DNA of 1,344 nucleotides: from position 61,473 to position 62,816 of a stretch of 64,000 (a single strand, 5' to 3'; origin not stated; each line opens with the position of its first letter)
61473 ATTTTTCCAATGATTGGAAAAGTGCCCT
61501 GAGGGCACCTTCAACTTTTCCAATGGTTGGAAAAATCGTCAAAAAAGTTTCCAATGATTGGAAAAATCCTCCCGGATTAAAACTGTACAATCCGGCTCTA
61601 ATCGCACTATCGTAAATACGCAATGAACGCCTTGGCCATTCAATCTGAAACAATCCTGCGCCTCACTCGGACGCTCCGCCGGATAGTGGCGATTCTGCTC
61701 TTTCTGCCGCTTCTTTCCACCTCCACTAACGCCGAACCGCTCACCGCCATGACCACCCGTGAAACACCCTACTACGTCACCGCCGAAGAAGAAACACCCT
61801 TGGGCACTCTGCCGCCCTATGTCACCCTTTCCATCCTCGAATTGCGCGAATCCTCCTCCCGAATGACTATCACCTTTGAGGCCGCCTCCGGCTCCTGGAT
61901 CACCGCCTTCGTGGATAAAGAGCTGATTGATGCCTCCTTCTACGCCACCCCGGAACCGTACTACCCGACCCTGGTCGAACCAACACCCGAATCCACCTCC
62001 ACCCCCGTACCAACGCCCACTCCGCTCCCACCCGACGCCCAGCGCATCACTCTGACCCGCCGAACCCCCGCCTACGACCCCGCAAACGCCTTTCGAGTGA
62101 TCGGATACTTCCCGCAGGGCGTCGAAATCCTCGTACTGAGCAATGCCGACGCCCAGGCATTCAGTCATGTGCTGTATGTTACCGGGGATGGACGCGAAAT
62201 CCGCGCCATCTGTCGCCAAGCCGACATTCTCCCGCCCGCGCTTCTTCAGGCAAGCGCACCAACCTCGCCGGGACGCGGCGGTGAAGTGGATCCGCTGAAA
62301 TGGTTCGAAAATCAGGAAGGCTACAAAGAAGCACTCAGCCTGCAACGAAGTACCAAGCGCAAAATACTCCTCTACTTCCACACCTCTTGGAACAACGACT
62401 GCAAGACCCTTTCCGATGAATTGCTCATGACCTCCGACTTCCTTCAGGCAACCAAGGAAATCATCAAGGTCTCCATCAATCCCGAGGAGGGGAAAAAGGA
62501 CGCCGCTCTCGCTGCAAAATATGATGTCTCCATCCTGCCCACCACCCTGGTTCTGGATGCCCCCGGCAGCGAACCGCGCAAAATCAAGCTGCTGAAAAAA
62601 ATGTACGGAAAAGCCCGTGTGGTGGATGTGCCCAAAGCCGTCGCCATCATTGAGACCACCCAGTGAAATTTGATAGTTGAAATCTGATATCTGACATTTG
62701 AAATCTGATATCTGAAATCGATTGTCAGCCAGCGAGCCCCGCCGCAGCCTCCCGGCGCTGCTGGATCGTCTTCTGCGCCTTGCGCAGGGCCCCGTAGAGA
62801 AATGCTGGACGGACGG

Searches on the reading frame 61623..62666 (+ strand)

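Call 8: search_protein_families(library=pfam, proteins=[window:61623-62666:+])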
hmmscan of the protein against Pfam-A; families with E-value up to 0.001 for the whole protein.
window:61623-62666:+ (347 aa): 3 families
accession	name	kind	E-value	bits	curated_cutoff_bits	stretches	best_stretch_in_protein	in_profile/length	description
PF13899.12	Thioredoxin_7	-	5.4e-07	30.1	27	1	231-313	3-83/83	Thioredoxin-like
PF13098.12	Thioredoxin_2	-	3.7e-06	27.7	27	1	243-313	3-84/104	Thioredoxin-like domain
PF13905.12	Thioredoxin_8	-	0.00033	21.4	27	0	247-285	3-43/94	Thioredoxin-like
